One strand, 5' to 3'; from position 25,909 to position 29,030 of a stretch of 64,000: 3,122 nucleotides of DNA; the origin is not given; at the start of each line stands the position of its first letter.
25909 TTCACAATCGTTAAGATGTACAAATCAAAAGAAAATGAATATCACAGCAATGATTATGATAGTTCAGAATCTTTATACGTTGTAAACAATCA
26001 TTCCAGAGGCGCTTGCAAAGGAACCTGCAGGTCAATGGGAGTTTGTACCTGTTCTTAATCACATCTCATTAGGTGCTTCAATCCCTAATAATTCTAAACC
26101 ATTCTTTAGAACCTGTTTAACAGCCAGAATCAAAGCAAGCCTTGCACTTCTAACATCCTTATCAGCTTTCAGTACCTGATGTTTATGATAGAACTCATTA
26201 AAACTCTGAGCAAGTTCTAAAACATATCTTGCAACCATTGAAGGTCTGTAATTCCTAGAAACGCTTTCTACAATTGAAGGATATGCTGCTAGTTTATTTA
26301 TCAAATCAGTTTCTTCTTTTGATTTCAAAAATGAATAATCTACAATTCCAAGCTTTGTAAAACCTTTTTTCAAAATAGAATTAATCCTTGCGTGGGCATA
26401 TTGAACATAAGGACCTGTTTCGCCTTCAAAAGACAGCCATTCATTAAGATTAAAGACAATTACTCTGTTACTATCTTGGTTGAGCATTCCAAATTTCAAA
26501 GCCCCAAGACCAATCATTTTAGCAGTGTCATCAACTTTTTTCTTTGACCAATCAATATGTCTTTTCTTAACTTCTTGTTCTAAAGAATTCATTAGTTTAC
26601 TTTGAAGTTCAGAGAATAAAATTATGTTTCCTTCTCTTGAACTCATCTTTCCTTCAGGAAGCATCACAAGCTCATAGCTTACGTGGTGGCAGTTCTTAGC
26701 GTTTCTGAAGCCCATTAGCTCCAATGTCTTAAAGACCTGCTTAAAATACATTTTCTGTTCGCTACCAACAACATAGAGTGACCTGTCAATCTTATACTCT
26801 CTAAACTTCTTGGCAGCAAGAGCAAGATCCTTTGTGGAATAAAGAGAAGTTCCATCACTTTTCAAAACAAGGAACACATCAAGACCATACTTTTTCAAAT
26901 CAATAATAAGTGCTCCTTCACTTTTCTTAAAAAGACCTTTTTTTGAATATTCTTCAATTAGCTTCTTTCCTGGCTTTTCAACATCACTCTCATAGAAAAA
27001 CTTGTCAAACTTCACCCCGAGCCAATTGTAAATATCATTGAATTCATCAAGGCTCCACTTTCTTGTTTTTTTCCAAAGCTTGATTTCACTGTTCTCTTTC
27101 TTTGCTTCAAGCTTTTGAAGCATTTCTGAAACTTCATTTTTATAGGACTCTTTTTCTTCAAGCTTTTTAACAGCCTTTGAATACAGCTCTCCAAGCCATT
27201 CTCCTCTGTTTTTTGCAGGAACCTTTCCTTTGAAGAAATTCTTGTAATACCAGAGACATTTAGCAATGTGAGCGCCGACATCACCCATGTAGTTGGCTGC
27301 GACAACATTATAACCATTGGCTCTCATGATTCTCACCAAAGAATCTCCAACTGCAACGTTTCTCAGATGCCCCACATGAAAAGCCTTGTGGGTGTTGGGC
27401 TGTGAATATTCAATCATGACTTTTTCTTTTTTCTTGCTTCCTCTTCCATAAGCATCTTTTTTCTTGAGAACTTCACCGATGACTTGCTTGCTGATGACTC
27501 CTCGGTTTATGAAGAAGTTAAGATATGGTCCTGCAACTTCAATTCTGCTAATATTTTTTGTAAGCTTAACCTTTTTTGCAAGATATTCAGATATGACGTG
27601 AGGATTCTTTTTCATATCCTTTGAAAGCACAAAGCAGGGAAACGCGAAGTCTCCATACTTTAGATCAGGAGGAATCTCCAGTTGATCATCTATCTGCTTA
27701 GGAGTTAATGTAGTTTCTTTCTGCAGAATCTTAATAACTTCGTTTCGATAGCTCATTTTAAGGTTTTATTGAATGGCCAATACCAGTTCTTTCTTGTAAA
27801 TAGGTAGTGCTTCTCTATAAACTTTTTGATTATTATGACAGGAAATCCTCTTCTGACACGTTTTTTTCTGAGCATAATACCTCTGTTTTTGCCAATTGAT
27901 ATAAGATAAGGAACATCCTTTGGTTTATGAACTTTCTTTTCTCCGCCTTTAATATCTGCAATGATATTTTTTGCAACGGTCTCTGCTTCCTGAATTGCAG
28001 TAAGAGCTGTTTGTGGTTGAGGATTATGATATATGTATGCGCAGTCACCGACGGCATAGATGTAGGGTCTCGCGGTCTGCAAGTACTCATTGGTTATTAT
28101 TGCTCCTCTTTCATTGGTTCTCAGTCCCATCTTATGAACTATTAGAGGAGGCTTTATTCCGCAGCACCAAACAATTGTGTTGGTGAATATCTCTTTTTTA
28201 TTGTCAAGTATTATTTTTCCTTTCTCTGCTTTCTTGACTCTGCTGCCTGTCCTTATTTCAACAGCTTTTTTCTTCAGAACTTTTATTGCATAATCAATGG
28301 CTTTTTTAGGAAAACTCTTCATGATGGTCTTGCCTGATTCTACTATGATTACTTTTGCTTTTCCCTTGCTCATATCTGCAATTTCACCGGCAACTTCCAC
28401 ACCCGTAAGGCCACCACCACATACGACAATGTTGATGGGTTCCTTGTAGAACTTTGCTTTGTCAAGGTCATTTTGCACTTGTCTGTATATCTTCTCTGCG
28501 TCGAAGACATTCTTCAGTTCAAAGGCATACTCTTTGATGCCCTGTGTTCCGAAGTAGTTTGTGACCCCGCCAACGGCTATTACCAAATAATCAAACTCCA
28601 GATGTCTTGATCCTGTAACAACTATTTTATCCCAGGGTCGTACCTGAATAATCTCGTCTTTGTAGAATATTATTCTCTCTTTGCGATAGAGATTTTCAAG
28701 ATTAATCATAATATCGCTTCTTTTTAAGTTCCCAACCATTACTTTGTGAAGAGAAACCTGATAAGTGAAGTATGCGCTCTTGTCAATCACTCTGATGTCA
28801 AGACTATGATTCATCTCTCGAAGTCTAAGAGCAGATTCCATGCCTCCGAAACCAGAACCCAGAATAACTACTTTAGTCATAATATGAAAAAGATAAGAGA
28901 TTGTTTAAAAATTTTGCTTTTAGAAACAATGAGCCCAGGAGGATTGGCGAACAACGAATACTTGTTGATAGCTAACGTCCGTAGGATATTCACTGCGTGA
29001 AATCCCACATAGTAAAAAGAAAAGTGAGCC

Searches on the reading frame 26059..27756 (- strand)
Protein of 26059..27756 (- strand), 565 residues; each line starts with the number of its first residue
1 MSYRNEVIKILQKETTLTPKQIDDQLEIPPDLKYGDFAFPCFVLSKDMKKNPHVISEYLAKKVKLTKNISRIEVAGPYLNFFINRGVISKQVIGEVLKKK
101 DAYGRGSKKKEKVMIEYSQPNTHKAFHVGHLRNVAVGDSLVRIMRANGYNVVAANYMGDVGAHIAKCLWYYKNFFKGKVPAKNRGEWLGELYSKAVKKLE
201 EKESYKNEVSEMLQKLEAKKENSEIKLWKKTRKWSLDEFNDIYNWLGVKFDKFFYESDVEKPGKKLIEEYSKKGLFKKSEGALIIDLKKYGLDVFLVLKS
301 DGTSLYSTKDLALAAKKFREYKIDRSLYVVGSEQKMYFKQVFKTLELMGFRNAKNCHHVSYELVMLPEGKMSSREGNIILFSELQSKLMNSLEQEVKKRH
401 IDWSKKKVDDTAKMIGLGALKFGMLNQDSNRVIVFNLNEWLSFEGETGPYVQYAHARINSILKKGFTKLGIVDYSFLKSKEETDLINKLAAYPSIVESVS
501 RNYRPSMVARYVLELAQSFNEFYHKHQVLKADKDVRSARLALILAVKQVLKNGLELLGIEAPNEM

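Call 14: search_protein_families(library=pfam, proteins=[window:26059-27756:-], max_evalue=0.001)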
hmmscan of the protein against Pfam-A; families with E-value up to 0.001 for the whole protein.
window:26059-27756:- (565 aa): 3 families
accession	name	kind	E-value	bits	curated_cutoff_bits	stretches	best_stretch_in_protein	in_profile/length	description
PF00750.26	tRNA-synt_1d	-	1.5e-55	189.1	23.3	1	94-429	3-341/349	tRNA synthetases class I (R), catalytic domain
PF05746.21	DALR_1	-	7.9e-37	126.4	22.3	1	451-565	1-117/117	DALR anticodon binding domain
PF03485.21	Arg_tRNA_synt_N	-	4.4e-16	59.7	21.5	1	4-83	4-85/85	Arginyl tRNA synthetase N terminal domain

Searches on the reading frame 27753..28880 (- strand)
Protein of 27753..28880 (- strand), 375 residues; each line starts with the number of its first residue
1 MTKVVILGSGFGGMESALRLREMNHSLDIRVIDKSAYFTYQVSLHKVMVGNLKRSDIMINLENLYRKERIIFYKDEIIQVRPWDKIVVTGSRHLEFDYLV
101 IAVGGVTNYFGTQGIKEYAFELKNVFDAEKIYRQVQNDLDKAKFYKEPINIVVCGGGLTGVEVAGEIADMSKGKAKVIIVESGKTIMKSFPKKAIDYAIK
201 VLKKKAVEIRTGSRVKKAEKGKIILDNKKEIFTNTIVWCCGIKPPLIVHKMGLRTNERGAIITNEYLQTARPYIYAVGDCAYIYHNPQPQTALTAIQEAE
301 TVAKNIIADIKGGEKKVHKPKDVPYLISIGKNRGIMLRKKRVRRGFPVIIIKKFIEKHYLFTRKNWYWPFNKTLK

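Call 14: search_protein_families(library=pfam, proteins=[window:27753-28880:-], max_evalue=0.001)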
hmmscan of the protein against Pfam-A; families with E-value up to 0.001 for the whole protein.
window:27753-28880:- (375 aa): 6 families
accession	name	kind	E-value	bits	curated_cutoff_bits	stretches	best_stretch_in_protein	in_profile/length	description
PF07992.20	Pyr_redox_2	-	1.2e-54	186.2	26.1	1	3-299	2-291/291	Pyridine nucleotide-disulphide oxidoreductase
PF00070.33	Pyr_redox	-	6.9e-14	52.6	22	1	150-221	1-69/82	Pyridine nucleotide-disulphide oxidoreductase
PF00890.30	FAD_binding_2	-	2.1e-06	27.6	20.4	0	4-38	2-34/414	FAD binding domain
PF01266.30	DAO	-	5.6e-06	26.6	27.9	0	191-268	148-235/353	FAD dependent oxidoreductase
PF13454.12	NAD_binding_9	-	0.00046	20.6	21.8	0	5-38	1-36/155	FAD-NAD(P)-binding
PF02254.24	TrkA_N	-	0.00098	19.9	23.8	0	151-195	1-42/116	TrkA-N domain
